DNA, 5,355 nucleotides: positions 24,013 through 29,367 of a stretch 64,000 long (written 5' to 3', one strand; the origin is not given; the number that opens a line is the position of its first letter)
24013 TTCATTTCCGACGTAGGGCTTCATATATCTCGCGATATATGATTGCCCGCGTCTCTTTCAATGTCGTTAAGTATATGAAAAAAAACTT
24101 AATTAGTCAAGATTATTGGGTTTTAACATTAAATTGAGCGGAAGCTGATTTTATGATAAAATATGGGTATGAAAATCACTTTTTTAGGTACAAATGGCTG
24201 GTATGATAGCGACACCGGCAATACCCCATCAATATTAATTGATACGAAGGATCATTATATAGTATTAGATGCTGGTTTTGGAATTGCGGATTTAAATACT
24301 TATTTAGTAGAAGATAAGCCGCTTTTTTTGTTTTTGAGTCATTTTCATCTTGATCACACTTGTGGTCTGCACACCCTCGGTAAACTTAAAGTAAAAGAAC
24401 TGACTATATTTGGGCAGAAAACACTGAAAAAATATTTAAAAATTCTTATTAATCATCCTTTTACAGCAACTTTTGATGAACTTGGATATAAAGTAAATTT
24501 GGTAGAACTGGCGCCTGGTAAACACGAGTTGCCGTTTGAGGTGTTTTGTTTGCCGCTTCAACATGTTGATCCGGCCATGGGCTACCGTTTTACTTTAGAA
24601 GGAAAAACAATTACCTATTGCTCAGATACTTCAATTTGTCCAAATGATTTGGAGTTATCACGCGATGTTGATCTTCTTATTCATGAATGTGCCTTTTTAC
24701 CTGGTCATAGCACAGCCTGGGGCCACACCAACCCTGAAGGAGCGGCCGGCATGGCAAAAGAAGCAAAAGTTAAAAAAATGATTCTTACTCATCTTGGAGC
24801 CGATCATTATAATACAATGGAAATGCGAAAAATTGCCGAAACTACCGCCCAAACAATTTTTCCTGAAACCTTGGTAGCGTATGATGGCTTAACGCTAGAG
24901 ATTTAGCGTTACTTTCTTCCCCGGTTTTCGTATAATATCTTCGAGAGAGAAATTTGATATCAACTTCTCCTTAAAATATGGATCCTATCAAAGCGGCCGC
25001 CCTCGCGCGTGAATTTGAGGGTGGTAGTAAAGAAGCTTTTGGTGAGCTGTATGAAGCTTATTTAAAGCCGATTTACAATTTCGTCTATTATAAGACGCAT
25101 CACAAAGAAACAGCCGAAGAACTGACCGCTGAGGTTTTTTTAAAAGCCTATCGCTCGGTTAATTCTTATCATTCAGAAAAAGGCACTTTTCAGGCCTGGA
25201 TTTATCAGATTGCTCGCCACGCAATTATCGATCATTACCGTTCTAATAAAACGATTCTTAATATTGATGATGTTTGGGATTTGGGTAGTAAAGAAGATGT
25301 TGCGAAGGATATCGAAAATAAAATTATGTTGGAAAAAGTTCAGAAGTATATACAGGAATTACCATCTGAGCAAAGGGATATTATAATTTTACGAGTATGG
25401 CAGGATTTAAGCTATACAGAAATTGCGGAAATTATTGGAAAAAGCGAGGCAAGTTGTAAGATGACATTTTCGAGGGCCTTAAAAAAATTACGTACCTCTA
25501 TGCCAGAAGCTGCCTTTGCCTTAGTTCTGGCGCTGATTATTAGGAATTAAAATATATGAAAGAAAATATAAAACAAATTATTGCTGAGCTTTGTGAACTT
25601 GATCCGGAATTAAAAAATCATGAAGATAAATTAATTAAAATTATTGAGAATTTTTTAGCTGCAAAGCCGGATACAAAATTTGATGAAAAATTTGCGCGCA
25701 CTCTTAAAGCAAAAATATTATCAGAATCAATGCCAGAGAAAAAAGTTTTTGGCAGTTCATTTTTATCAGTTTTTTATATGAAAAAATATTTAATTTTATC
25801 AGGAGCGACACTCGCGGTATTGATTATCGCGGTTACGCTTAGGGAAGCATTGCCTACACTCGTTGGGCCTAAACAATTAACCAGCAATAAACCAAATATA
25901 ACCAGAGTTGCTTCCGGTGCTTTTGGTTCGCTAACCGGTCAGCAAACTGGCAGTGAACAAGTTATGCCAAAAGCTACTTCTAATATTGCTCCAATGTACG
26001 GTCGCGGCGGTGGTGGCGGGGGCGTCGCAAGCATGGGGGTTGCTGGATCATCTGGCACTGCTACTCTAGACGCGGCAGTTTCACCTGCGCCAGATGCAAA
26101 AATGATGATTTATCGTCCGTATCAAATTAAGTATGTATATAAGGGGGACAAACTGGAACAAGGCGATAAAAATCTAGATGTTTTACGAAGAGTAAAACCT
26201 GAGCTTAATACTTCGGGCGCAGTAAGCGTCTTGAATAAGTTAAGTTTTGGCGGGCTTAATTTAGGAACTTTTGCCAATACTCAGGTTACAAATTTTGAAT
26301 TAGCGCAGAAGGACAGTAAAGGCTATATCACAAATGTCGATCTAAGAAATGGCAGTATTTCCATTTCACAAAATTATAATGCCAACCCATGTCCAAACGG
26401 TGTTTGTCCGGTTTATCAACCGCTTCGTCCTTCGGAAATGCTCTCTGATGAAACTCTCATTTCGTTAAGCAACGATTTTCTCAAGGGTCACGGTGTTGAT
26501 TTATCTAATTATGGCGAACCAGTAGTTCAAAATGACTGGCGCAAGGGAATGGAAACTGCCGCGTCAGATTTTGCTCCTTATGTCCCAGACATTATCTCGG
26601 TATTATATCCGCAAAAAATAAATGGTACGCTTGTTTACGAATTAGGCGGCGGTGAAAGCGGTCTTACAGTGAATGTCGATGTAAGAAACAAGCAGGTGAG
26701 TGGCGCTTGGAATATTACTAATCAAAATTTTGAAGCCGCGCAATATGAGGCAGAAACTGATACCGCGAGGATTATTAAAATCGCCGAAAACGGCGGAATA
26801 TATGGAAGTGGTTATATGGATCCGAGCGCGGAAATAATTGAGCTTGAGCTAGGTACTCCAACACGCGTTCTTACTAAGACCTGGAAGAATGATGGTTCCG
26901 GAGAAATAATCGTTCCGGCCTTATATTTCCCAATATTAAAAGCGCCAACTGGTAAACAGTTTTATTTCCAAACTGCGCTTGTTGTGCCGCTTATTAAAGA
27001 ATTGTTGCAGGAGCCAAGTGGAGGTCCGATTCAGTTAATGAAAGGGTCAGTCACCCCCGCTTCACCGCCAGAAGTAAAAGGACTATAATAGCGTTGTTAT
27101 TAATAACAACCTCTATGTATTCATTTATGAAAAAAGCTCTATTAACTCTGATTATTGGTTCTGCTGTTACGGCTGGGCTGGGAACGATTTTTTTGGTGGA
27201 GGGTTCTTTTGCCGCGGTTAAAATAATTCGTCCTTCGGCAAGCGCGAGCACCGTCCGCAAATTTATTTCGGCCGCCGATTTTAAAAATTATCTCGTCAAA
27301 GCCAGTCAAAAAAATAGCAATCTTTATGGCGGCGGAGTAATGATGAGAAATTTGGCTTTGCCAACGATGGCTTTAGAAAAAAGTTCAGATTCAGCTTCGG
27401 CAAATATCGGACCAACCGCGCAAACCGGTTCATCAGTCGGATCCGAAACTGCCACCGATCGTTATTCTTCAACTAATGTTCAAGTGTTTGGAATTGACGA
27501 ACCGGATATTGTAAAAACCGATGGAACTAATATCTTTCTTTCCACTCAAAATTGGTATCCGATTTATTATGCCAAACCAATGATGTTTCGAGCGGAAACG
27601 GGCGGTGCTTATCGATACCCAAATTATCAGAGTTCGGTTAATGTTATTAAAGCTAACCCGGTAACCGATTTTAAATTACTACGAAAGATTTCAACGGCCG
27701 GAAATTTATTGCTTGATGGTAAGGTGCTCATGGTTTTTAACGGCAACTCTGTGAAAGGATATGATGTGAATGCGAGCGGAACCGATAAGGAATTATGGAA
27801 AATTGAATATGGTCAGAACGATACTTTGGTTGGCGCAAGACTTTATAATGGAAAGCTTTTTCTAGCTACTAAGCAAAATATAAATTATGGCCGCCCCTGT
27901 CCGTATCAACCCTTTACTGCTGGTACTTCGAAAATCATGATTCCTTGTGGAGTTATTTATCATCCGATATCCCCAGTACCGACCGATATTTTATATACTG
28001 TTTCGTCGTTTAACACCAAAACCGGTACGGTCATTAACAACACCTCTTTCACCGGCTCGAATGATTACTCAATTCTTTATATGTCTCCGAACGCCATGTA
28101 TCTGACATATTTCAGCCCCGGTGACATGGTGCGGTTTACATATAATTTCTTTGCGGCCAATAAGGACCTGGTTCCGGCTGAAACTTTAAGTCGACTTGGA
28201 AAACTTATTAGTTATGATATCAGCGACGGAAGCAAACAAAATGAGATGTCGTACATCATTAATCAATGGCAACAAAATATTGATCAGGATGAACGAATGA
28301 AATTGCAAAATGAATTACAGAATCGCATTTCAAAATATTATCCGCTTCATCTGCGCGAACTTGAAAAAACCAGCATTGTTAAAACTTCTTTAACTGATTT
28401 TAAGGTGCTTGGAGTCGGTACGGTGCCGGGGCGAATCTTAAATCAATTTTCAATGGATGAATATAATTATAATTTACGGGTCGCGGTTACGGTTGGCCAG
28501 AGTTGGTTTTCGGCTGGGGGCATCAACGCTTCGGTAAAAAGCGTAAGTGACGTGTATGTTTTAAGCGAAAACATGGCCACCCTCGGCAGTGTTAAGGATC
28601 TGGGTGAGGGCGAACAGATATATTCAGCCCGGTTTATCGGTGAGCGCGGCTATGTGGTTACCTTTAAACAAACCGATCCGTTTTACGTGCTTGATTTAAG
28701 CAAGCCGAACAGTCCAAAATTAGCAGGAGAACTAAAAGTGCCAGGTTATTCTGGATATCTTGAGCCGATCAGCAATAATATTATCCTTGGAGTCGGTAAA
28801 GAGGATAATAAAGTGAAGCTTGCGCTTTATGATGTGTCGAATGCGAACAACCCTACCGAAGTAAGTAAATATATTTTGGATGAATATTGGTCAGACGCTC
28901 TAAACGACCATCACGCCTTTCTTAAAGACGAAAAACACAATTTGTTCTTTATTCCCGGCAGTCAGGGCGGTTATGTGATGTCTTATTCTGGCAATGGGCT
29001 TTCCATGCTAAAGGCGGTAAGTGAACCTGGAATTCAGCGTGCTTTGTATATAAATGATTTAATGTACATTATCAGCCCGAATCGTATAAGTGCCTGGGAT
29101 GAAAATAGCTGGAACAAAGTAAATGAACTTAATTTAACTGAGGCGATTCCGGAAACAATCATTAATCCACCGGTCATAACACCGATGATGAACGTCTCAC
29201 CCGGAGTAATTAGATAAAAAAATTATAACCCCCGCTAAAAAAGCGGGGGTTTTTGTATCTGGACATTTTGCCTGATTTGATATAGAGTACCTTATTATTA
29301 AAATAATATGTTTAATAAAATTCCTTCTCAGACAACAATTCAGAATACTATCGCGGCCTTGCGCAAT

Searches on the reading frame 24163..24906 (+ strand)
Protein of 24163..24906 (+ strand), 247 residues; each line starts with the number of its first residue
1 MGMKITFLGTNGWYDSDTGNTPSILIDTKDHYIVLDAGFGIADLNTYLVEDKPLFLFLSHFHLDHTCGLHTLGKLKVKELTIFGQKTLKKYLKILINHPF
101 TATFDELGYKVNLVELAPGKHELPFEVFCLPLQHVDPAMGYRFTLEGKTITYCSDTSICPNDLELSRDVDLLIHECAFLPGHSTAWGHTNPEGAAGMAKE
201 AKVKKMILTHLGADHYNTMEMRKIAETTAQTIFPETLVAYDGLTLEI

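Call 55: search_protein_families(library=pfam, proteins=[window:24163-24906:+], max_evalue=0.001)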
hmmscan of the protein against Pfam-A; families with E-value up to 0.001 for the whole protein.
window:24163-24906:+ (247 aa): 2 families
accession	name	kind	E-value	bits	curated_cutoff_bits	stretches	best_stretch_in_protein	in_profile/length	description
PF12706.13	Lactamase_B_2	-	7.2e-23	81.7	27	1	31-210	1-199/200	Beta-lactamase superfamily domain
PF00753.33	Lactamase_B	-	6.6e-06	26.6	22.7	1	19-74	4-65/196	Metallo-beta-lactamase superfamily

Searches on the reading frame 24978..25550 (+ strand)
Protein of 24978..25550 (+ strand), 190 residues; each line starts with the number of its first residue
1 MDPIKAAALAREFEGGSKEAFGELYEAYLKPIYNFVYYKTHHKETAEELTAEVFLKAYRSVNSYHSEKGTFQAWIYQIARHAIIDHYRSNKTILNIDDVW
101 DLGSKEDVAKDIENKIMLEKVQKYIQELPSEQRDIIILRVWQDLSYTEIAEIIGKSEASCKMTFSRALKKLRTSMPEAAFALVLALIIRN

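Call 55: search_protein_families(library=pfam, proteins=[window:24978-25550:+], max_evalue=0.001)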
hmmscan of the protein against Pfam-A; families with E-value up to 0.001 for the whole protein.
window:24978-25550:+ (190 aa): 4 families
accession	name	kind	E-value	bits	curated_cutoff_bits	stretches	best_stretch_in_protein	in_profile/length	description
PF04542.20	Sigma70_r2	-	1.5e-18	66.8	24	1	24-91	1-69/71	Sigma-70 region 2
PF08281.18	Sigma70_r4_2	-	3e-16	59.2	25.7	1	119-171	2-54/54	Sigma-70, region 4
PF04545.22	Sigma70_r4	-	6.1e-10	38.9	24.1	1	125-172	2-49/50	Sigma-70, region 4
PF07638.17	Sigma70_ECF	-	5.4e-06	26.9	21.1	1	13-172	11-180/185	ECF sigma factor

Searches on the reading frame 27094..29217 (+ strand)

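Call 56: search_protein_families(library=pfam, proteins=[window:27094-29217:+], max_evalue=0.00001)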
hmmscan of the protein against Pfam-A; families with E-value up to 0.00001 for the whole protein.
window:27094-29217:+ (707 aa): 1 family
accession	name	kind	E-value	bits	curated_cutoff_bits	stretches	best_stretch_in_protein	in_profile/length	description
PF09826.15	Beta_propel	-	1.8e-102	344.2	22.4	1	124-669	1-491/495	Beta propeller domain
